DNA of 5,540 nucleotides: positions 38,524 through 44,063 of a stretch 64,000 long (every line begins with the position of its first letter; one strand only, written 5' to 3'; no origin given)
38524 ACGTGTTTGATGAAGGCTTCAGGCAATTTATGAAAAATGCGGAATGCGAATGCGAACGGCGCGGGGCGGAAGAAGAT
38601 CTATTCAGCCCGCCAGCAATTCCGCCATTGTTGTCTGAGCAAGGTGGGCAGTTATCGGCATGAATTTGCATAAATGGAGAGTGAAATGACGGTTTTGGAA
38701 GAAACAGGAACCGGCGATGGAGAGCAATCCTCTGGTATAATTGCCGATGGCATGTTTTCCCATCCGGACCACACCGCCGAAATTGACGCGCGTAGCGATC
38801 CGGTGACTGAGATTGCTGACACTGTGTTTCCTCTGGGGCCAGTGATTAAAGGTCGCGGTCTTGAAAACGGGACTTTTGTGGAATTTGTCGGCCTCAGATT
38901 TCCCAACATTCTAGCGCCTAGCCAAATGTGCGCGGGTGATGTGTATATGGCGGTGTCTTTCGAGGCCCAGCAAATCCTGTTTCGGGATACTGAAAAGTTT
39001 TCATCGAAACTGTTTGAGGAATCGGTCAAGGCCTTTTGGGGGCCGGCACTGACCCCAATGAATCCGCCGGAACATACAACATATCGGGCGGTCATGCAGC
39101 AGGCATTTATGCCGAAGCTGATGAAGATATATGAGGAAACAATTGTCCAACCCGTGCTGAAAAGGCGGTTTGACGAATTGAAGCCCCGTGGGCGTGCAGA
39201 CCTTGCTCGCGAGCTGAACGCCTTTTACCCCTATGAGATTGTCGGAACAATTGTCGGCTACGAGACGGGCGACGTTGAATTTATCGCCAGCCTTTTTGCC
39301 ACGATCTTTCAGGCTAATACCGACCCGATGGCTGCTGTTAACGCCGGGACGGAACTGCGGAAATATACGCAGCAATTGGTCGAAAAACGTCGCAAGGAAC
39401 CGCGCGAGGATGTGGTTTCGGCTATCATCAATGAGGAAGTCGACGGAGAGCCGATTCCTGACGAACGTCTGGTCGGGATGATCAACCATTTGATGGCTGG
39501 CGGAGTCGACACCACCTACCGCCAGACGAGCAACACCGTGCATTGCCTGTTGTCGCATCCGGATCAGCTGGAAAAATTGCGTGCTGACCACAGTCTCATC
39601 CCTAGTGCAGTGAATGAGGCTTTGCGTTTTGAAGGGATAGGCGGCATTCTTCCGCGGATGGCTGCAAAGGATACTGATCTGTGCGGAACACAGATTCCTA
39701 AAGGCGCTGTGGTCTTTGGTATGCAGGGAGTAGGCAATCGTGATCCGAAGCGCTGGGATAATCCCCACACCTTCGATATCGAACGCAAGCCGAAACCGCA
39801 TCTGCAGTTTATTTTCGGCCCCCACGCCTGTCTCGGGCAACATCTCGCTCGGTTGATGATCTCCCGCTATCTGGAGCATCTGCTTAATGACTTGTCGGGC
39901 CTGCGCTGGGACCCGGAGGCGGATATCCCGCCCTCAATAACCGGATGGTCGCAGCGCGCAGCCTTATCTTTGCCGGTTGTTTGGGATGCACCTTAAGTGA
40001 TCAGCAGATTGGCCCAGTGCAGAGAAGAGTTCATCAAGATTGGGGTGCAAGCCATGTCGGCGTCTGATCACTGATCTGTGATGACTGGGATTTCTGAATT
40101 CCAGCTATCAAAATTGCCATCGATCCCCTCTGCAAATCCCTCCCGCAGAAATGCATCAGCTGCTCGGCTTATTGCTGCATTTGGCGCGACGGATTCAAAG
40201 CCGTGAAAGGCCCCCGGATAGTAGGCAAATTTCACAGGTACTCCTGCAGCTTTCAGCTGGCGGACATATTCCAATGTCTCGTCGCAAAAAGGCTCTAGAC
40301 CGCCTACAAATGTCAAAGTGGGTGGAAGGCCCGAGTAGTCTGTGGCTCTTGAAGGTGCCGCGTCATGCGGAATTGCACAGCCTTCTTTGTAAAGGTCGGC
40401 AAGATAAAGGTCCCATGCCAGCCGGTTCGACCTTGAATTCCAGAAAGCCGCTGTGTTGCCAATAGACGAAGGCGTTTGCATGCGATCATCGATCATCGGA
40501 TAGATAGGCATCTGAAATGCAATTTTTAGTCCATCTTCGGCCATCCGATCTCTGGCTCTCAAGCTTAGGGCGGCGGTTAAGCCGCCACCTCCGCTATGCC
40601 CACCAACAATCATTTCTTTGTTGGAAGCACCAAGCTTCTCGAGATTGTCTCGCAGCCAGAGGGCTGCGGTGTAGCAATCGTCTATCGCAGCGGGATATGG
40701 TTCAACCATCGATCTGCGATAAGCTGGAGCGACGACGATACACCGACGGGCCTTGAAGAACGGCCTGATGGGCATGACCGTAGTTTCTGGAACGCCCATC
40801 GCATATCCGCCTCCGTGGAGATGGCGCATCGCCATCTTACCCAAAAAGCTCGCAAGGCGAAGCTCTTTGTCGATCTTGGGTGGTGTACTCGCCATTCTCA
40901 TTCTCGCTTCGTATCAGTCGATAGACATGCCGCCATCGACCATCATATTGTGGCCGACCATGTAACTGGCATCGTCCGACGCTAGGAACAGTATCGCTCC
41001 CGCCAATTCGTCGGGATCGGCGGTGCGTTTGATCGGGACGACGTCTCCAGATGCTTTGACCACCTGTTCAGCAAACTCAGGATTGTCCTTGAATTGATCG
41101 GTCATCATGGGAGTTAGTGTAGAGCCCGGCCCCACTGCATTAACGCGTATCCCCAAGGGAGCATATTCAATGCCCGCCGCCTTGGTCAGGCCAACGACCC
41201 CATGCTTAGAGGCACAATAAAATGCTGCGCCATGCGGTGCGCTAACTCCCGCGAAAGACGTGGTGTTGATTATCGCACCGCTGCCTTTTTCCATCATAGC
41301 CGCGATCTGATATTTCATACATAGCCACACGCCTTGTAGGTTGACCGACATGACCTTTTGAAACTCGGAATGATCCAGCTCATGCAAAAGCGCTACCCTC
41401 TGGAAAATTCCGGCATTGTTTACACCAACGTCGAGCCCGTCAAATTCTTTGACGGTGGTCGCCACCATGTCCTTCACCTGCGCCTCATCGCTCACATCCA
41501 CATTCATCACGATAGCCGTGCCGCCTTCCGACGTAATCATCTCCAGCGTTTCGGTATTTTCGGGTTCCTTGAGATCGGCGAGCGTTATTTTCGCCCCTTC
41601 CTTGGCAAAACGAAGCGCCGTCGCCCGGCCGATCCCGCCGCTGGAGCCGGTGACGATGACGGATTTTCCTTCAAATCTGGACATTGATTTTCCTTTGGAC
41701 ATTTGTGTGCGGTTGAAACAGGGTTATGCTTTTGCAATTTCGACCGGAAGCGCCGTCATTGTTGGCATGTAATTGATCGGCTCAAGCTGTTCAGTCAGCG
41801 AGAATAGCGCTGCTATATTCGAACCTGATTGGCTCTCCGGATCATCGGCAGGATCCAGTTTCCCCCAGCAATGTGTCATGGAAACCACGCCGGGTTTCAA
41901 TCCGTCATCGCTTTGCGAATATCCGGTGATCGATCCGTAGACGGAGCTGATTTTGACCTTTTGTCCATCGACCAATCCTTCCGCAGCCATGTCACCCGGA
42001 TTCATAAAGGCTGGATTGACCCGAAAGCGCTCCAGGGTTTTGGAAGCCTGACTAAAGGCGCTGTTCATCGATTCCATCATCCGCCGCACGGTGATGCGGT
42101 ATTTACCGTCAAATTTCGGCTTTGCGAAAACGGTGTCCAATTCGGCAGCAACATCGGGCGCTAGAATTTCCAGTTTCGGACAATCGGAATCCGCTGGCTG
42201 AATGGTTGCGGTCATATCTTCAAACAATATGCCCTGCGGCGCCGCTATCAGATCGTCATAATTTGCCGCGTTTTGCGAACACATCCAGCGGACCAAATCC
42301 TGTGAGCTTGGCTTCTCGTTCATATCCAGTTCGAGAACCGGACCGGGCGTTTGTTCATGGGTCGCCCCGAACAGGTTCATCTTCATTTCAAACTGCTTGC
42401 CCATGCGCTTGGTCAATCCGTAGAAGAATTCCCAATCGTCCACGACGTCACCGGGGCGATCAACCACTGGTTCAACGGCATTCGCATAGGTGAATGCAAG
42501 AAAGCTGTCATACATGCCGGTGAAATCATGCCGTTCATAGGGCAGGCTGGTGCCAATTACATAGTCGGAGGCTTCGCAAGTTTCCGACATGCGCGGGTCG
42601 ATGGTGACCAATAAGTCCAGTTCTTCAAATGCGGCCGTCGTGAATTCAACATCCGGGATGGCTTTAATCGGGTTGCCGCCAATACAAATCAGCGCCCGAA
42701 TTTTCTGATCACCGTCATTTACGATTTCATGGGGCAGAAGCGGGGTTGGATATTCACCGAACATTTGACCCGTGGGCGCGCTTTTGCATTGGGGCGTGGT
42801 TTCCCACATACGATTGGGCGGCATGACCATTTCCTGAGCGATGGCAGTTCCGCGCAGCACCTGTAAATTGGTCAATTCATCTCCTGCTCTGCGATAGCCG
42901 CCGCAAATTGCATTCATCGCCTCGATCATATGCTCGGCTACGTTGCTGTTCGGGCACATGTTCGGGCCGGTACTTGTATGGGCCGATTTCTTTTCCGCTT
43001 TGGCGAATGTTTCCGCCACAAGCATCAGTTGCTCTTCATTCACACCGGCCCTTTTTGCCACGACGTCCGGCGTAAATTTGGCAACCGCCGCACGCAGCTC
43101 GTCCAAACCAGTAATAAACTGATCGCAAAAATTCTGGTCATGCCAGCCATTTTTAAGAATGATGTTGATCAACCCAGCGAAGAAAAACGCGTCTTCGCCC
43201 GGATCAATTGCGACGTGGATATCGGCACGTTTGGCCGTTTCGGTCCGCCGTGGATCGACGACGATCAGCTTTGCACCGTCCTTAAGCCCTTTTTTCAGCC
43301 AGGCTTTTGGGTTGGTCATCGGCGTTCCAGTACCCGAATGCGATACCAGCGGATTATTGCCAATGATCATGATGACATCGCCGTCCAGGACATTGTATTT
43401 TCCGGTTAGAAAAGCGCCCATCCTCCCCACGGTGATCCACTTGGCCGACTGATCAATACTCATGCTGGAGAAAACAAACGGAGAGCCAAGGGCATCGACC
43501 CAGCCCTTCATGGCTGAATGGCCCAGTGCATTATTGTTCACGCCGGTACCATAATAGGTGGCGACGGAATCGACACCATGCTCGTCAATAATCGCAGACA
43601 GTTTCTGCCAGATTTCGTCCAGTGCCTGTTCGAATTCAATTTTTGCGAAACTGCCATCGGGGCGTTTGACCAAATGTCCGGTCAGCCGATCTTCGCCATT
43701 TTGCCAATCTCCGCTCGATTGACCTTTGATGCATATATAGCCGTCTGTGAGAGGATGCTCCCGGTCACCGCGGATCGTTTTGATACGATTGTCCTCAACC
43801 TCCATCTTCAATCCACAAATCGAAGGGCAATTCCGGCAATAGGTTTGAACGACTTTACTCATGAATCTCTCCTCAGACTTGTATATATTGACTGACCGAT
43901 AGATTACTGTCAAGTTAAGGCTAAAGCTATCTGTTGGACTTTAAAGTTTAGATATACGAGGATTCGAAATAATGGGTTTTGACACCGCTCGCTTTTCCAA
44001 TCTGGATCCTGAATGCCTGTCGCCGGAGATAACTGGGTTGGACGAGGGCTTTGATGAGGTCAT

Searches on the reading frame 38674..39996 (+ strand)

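Call 49: search_protein_families(library=pfam, proteins=[window:38674-39996:+], max_evalue=0.00001)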
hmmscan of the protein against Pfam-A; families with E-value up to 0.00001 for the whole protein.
window:38674-39996:+ (440 aa): 1 family
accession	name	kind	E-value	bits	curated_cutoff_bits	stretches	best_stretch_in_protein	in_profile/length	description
PF00067.27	p450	-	3.5e-26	92.5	22.8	1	222-408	210-433/462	Cytochrome P450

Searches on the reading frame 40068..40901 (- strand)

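Call 49: search_protein_families(library=pfam, proteins=[window:40068-40901:-], max_evalue=0.00001)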
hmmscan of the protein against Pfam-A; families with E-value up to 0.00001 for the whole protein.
window:40068-40901:- (277 aa): 2 families
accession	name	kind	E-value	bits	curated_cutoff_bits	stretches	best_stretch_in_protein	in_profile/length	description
PF07859.19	Abhydrolase_3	-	3.3e-46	158.1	25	1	27-236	3-209/210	alpha/beta hydrolase fold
PF20434.5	BD-FAE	-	1.7e-11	44.5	26.8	1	27-122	18-116/215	BD-FAE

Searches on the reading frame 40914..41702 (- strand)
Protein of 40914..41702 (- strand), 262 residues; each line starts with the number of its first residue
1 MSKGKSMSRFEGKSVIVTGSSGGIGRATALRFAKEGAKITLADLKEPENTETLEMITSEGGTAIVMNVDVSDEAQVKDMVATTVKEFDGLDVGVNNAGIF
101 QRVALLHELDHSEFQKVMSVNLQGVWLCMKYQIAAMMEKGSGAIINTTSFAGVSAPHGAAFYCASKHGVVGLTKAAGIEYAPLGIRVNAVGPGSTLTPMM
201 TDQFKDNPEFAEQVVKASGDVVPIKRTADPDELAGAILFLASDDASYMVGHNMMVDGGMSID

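Call 49: search_protein_families(library=pfam, proteins=[window:40914-41702:-], max_evalue=0.00001)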
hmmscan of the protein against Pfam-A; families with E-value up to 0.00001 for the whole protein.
window:40914-41702:- (262 aa): 3 families
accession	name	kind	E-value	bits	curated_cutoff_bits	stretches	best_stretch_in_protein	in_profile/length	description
PF13561.12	adh_short_C2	-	6.9e-66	222.6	27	1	22-260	6-236/236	Enoyl-(Acyl carrier protein) reductase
PF00106.31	adh_short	-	5.3e-55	186.4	26.6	1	13-206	1-193/195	short chain dehydrogenase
PF08659.16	KR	-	1.4e-13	51.6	22.6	1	15-165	3-152/180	KR domain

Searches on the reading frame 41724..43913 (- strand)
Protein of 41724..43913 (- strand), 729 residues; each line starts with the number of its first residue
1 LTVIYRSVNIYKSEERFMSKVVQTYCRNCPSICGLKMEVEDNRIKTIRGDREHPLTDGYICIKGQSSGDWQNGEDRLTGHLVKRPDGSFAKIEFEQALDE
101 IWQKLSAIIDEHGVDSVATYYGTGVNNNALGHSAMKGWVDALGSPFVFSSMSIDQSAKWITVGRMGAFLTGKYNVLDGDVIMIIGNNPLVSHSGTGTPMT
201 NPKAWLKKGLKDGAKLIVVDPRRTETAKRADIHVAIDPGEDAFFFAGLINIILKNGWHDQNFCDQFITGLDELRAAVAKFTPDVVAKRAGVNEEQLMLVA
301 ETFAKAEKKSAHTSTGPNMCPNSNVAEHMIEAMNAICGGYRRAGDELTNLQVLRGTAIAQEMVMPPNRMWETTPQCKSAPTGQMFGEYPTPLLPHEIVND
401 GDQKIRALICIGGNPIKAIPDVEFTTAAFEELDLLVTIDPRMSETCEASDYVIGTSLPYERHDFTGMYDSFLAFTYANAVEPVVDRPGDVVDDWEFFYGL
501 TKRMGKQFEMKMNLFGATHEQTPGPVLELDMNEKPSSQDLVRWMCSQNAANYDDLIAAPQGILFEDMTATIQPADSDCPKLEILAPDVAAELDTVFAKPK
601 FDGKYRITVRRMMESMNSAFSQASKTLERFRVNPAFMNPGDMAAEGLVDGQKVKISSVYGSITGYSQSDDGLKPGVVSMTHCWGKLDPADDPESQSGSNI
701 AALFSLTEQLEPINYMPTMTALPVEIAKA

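Call 49: search_protein_families(library=pfam, proteins=[window:41724-43913:-], max_evalue=0.00001)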
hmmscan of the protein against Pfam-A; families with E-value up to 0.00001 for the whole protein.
window:41724-43913:- (729 aa): 3 families
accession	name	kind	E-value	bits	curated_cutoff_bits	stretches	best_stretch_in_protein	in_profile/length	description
PF00384.28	Molybdopterin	-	2.4e-26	93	24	1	76-501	1-351/353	Molybdopterin oxidoreductase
PF04879.21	Molybdop_Fe4S4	-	1.3e-15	57.5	22.7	1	20-69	2-51/55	Molybdopterin oxidoreductase Fe4S4 domain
PF01568.27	Molydop_binding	-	1.6e-13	51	26.8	1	610-718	6-105/110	Molydopterin dinucleotide binding domain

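Call 53: search_protein_families(library=ncbifam, proteins=[window:41724-43913:-], max_evalue=0.001)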
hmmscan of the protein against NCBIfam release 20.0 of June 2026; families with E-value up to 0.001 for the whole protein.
window:41724-43913:- (729 aa): 27 families (the best 25 are shown)
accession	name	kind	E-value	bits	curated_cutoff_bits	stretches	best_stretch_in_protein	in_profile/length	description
TIGR01591.1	Fdh-alpha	equivalog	1.9e-60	204.8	666.25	1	24-681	1-641/672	formate dehydrogenase subunit alpha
NF047855.1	AssmNtatRedNasC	equivalog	5.1e-48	163.9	1100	2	12-316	11-312/708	assimilatory nitrate reductase catalytic subunit NasC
NF012032.0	PRK15488.1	equivalog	1.6e-43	148.8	694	1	18-506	40-529/759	thiosulfate reductase PhsA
NF041783.2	mnquin_red_QrcB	equivalog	2.6e-40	138.3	440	2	20-309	51-329/695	menaquinone reductase molybdopterin-binding-like subunit QrcB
TIGR02166.1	dmsA_ynfE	subfamily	1.6e-33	115.8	777.7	1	14-339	37-390/794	DMSO/selenate family reductase complex A subunit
TIGR03479.1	DMSO_red_II_alp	subfamily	5.7e-33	114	984.75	2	57-263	101-303/913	molybdopterin-dependent oxidoreductase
NF041323.1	Nitr_red_NasA_Halo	equivalog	7.6e-30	104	1000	1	32-305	6-272/673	assimilatory nitrate reductase NasA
TIGR01553.1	formate-DH-alph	equivalog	4.9e-25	87.5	814.2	1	10-267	36-304/1009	formate dehydrogenase-N subunit alpha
NF041884.1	selenate_YnfF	exception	5.5e-23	80.8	1650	1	15-273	39-305/798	selenate/tellurate reductase subunit YnfF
NF041885.1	selenate_YnfE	exception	3e-22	78.3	1675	1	18-273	45-312/805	selenate/tellurate reductase subunit YnfE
TIGR00509.1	bisC_fam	subfamily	1.1e-21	76.8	1017.55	2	404-507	412-513/772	molybdopterin guanine dinucleotide-containing S/N-oxide reductase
NF041513.1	formate_DH_Act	exception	1.3e-21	76.2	1400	1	19-264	40-292/1067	formate dehydrogenase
NF011566.1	PRK14990.1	exception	1.9e-21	75.8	1600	1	19-273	56-325/814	dimethylsulfoxide reductase subunit A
NF010055.0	PRK13532.1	equivalog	5.3e-18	64.6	904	1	13-266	34-290/830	nitrate reductase catalytic subunit NapA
TIGR01706.1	NAPA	equivalog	6.6e-17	61.1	930.55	1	9-265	30-289/830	periplasmic nitrate reductase subunit alpha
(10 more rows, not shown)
